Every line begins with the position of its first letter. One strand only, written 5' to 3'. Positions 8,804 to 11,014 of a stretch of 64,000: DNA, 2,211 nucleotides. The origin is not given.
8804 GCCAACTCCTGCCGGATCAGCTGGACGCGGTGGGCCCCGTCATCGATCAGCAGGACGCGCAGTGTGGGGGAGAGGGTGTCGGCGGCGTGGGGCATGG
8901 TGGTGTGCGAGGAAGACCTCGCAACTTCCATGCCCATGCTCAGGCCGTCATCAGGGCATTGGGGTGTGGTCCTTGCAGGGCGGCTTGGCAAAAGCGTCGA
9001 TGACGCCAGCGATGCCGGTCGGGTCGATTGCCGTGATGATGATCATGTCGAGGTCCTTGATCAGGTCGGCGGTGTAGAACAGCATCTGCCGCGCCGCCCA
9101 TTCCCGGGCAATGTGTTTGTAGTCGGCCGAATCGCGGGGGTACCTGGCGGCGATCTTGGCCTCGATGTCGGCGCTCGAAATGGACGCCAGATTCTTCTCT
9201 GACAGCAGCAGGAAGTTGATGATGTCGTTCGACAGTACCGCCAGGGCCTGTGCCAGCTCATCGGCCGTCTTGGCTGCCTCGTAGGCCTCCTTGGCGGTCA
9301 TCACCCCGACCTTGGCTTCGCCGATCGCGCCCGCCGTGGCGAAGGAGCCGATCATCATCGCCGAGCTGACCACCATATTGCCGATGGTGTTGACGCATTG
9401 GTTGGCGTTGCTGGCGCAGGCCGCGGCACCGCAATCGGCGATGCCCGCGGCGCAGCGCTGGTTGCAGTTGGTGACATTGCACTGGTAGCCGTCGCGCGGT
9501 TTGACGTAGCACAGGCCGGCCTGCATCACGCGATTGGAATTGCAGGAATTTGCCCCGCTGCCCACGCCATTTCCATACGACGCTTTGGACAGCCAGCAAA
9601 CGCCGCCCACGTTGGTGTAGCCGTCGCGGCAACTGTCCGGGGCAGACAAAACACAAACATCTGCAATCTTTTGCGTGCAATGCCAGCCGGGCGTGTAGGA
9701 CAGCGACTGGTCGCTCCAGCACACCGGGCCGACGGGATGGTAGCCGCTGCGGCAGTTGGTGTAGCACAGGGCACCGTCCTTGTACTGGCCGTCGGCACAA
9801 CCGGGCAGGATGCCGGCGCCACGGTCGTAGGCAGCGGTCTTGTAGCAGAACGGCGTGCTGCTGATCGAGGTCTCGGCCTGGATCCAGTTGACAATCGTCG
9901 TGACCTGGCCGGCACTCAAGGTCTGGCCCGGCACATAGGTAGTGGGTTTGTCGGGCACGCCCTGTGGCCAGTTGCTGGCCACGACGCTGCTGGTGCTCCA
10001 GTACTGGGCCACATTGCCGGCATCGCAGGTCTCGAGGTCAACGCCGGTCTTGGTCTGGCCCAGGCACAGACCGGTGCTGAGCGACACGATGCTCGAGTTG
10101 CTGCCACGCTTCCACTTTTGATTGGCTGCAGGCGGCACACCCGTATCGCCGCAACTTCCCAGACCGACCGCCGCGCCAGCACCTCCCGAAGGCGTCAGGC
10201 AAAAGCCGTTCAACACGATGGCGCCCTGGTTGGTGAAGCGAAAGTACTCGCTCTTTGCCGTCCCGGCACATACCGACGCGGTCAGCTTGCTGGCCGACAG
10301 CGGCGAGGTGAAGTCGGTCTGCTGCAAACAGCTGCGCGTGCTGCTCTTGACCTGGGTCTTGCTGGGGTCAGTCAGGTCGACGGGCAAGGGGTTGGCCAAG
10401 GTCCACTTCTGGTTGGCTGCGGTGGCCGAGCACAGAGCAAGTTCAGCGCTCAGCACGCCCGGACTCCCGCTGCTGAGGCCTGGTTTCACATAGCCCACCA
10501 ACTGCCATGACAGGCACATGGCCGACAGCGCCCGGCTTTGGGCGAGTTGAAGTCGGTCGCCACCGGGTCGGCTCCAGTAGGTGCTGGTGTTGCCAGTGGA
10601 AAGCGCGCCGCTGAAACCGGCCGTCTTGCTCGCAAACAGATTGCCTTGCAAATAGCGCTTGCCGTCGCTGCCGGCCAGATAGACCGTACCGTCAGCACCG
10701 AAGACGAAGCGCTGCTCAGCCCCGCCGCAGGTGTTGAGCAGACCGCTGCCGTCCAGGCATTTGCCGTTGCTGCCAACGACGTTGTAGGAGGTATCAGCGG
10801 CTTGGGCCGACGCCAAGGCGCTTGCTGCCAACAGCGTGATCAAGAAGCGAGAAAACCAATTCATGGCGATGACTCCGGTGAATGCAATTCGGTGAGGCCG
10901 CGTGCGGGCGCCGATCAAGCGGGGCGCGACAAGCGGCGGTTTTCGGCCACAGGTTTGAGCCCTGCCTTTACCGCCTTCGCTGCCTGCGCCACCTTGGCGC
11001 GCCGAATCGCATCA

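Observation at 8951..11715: Candidate novel secreted module: ScsC-type disulfide isomerase plus a double beta-trefoil lectin / Cys-rich / helical-tail protein, wedged into the nitrate island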

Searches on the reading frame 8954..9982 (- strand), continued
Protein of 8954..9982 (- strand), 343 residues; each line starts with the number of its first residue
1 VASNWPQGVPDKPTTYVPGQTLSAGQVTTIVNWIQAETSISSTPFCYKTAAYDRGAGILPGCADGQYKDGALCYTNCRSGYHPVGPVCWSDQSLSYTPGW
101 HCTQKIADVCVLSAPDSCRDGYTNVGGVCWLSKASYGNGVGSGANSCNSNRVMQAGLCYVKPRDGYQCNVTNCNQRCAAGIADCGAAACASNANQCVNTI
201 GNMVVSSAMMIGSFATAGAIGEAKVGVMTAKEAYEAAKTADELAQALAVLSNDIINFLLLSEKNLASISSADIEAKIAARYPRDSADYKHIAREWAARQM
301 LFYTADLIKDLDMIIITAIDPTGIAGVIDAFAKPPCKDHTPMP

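Call 64: predict_structure(alignment_id=A6)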
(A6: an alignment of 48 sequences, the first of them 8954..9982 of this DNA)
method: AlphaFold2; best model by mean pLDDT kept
length: 343 residues; sequences in the alignment: 48
mean_pLDDT: 80.3   pTM: 0.53
mean pLDDT of the five models: 80.3, 79.1, 78.8, 75.5, 74.3
residues with pLDDT >= 90: 145; 70-90: 118; 50-70: 48; < 50: 32
segments of 3 or more residues with pLDDT < 50: 1-9, 205-217, 313-321
pLDDT, mean of each block of 10 residues (from residue 1): 41 64 83 85 84 93 93 95 95 95 95 94 94 94 91 93 92 91 89 82 47 48 68 73 73 82 88 91 91 83 63 45 54 80 86
secondary structure, 60 per line:
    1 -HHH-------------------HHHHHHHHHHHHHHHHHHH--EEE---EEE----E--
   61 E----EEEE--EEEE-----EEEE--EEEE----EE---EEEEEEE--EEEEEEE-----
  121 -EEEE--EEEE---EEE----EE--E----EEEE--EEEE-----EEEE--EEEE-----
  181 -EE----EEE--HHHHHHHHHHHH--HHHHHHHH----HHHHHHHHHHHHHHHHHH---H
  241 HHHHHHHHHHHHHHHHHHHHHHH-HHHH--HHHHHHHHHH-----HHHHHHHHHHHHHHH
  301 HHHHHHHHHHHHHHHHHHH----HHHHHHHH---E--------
elements in order: H24-42 E45-47 E51-53 E66-69 E72-75 E81-84 E87-90 E100-106 E109-115 E122-125 E128-131 E135-137 E151-154 E157-160 E166-169 E172-175 E188-190 H193-204 H207-214 H219-236 H240-263 H265-268 H271-280 H286-319 H324-331
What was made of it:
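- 9395..9982 (-): Gene 2 C-module, first part (aa ~295-490). A linker, a conserved helix (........…TPFCYK) and a Cys-rich stack of beta-hairpins with 17 Cys in repeated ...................-like units. AF2 model 2 has pLDDT above 90 over this part (call 64).
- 8954..9394 (-): Gene 2 C-module, second part (aa ~491-637). A conserved hydrophobic Gly/Ala-rich helix (aa ~496-520), then amphipathic helices ending in DPTGI............ (Cys630). Helices in AF2 model 2, with the hydrophobic helix at low confidence (call 64).
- The last 20 residues are confidently placed in the AF2 model, with pLDDT 80-86 (call 64). The helical tail is only moderately confident, and the hydrophobic helix itself is below pLDDT 50 (call 64).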

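Call 66: fold_search(model_id=the predicted structure, library=pdb)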
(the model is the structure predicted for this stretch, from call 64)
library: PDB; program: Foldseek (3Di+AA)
matches with E <= 10: 383; with E <= 0.001: 0
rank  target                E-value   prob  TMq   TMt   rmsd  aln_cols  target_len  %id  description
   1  6phf_E                4.0e-01  0.06  0.09  0.14  22.3       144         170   13  Pfs25 in complex with the human transmission blocking antibody 2587 (released 2019-10-02)
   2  1lvf_A                4.5e-01  0.38  0.15  0.37   7.6       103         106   19  syntaxin 6 (released 2002-07-17)
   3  5l7i_A                6.4e-01  0.25  0.13  0.09  13.6       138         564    9  Structure of human Smoothened in complex with Vismodegib (released 2016-07-20)
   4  4k2p_A                6.4e-01  0.03  0.10  0.14  31.1       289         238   11  The Structure of a Quintuple Mutant of the Tiam1 PH-CC-Ex Domain (released 2013-07-10)
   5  8ezk_B                6.8e-01  0.05  0.09  0.14  21.1       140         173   14  Pfs25 in complex with transmission-reducing antibody AS01-04 (released 2023-08-16)
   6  2gsc_E                7.2e-01  0.25  0.14  0.35  11.2       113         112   12  Crystal Structure of the Conserved Hypothetical Cytosolic Protein Xcc0516 from Xanthomonas campestris (released 2006-10-03)
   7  7aoi_UF               7.2e-01  0.15  0.11  0.25  18.5       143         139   16  Trypanosoma brucei mitochondrial ribosome large subunit assembly intermediate (released 2020-12-02)
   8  8oyy_B                7.6e-01  0.23  0.16  0.21   8.7       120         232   14  De novo designed soluble GPCR-like fold GLF_32 (released 2023-10-18)
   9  3q0k_A                7.6e-01  0.18  0.13  0.15  27.3       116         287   11  Crystal structure of Human PACSIN 2 F-BAR (released 2012-02-15)
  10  6b08_A                7.6e-01  0.06  0.09  0.14  21.4       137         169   16  Crystal structure of Pfs25 in complex with the transmission blocking antibody 1276 (released 2017-11-15)
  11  4dvz                  8.6e-01  0.10  0.12  0.10  20.8       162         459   14  Crystal structure of the Helicobacter pylori CagA oncoprotein (released 2012-07-25)
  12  5mu4_A                8.6e-01  0.08  0.14  0.22  28.5       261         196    8  Tail Tubular Protein A of Klebsiella pneumoniae bacteriophage KP32 (released 2017-05-31)
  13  3beh_B                9.1e-01  0.18  0.12  0.18  13.9       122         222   16  Structure of a Bacterial Cyclic Nucleotide Regulated Ion Channel (released 2008-01-15)
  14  2etd                  1.1e+00  0.23  0.13  0.30  15.6       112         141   19  Crystal structure of a lema protein (tm0961) from thermotoga maritima msb8 at 2.28 A resolution (released 2005-11-15)
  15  4k2p_D                1.2e+00  0.02  0.10  0.14  30.0       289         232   11  The Structure of a Quintuple Mutant of the Tiam1 PH-CC-Ex Domain (released 2013-07-10)
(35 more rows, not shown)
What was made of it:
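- On AB-type or pore-forming lectin toxins: Foldseek against the PDB gave a best E of 0.4 with a pLDDT-80 model (call 66).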

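Call 69: fold_search(model_id=the predicted structure, library=viral)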
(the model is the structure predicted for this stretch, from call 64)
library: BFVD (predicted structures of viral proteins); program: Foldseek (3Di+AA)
matches with E <= 10: 574; with E <= 0.001: 6
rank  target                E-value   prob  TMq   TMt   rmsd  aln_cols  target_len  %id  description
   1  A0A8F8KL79            2.7e-09  1.00  0.22  0.18   7.9       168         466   26  Hemagglutinin [Clandestinovirus]
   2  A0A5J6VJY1            3.8e-08  1.00  0.20  0.09  18.0       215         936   22  Uncharacterized protein [Megaviridae environmental sample]
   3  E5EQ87                8.7e-08  1.00  0.21  0.09  17.1       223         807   19  (no name in the UniProt tables at hand)
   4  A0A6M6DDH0            5.8e-06  1.00  0.17  0.07  12.6       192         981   22  (no name in the UniProt tables at hand)
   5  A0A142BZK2            3.0e-05  1.00  0.19  0.15  10.3       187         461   20  (no name in the UniProt tables at hand)
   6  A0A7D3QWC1            8.9e-04  1.00  0.15  0.06  15.6       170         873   20  Cytoskeletal protein rodZ [Fadolivirus FV1/VV64]
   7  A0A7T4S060            1.2e-02  0.35  0.10  0.07  28.3       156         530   13  Fibre (Fragment) [Pacific black duck aviadenovirus]
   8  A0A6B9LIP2            3.3e-02  0.33  0.10  0.06  24.4       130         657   12  Fiber protein 1 [psittacine adenovirus 7]
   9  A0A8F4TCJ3            6.3e-02  0.20  0.10  0.17  24.2       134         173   12  Fiber (Fragment) [Human adenovirus F serotype 40]
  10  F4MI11                7.1e-02  0.21  0.09  0.07  32.0       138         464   10  Fiber protein [Raptor adenovirus 1]
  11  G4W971                7.1e-02  0.14  0.11  0.17  31.3       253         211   13  Uncharacterized protein [Tetrasphaera phage TJE1]
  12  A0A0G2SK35            7.5e-02  0.33  0.10  0.21  25.3       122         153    6  Fiber protein (Fragment) [Human adenovirus C serotype 2]
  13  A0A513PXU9            7.5e-02  0.18  0.10  0.08  25.3       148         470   13  Fiber protein (Fragment) [Porcine adenovirus]
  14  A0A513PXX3            7.9e-02  0.12  0.12  0.14  46.6       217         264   10  Fiber protein (Fragment) [Porcine adenovirus]
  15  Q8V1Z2                9.5e-02  0.20  0.11  0.19  15.8       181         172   15  DNA-directed DNA polymerase (Fragment) [Emiliania huxleyi virus 163]
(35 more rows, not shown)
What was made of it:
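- Closest known: Cys-rich repeat proteins of giant viruses. Same: Foldseek E-values are 2.7e-9 to 9e-4, with 19-26% identity over 168-223 columns (call 69).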

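Call 75: list_cluster_members(proteins=[P0038, P0041, P0047, P0081, P0090, P0158, P0064, P0056, P0069, P0035])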
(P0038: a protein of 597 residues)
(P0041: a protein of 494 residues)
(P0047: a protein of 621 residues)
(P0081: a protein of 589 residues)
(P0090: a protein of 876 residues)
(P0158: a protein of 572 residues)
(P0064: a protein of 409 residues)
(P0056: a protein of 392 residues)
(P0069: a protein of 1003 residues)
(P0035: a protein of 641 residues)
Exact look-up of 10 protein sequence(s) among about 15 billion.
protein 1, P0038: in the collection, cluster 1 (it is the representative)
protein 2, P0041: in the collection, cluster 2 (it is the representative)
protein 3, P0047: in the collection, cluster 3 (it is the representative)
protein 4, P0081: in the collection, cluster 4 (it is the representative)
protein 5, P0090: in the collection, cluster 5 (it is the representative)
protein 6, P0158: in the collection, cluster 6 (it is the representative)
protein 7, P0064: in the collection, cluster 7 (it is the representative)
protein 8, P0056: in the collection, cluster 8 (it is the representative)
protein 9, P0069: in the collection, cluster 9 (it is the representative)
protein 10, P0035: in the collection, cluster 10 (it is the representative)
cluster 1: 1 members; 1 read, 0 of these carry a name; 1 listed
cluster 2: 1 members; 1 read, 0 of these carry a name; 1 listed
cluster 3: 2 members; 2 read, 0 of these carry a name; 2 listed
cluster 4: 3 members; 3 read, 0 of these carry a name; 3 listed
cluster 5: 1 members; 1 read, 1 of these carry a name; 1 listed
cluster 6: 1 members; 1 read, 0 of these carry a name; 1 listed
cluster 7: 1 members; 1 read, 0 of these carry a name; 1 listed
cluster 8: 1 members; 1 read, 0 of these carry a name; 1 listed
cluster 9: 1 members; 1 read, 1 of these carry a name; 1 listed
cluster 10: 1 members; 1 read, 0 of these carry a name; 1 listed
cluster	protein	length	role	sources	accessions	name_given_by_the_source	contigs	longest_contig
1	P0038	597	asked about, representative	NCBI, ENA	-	-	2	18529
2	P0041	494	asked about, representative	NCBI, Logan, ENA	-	-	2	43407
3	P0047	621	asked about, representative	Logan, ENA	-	-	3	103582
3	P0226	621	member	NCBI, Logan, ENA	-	-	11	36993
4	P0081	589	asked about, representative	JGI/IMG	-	-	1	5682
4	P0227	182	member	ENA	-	-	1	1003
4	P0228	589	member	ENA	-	-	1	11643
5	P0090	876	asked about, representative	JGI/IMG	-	hypothetical protein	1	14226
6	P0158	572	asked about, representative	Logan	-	-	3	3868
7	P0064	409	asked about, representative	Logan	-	-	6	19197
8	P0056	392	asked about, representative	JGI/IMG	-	-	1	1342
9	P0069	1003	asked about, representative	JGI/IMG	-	hypothetical protein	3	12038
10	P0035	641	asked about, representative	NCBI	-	-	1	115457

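Call 76: find_encoding_contigs(protein=P0196, flank=6000, max_places=1)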
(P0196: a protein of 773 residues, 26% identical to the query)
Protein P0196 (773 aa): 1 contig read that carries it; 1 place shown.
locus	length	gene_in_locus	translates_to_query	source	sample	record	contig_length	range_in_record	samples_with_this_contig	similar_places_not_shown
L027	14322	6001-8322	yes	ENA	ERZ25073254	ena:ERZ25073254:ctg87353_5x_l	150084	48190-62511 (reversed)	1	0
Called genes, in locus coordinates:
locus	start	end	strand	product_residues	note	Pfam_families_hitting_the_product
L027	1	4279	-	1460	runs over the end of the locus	PF13176:TPR_7 (faint), PF13374:TPR_10 (faint), PF00069:Pkinase, PF07714:PK_Tyr_Ser-Thr, PF00211:Guanylate_cyc, PF13191:AAA_16, PF13424:TPR_12, PF17874:TPR_MalT (weak), +5 more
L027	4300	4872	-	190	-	PF07638:Sigma70_ECF, PF08281:Sigma70_r4_2, PF04545:Sigma70_r4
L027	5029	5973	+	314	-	PF18312:ScsC_N, PF13462:Thioredoxin_4, PF01323:DSBA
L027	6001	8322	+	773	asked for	-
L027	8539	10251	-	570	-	PF03958:Secretin_N, PF00263:Secretin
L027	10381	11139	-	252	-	-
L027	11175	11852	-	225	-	PF04350:PilO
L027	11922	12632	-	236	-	PF05137:PilN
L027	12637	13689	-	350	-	PF11104:PilM_2, PF14450:FtsA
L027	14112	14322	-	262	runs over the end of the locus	PF12697:Abhydrolase_6, PF00561:Abhydrolase_1 (faint)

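Call 81: find_related_loci(query=A5, collection=metagenome_contigs, flank=3000)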
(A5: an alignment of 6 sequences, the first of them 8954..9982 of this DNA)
Query A5 (343 aa) in metagenome_contigs; peptide patterns used: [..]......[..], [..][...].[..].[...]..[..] (x = any residue, [..] = any of these).
120 stretches matched a pattern; 6 encode a relative of the query (tblastn E <= 1e-3); 6 distinct loci.
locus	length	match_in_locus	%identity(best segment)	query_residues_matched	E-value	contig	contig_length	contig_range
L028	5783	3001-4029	89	1-343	0e+0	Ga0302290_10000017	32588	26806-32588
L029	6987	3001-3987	83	1-343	0e+0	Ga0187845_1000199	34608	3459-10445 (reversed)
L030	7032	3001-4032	77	1-343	3e-176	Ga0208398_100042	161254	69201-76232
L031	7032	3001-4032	72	1-343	7e-160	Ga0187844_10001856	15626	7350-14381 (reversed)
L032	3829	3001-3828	70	1-275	5e-125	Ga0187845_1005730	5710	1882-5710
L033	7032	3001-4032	50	1-343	1e-106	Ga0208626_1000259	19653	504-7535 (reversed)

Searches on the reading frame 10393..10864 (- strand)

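Call 31: search_protein_families(library=pfam, proteins=[window:10393-10864:-], max_evalue=10)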
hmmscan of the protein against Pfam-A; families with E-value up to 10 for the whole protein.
window:10393-10864:- (157 aa): 0 families
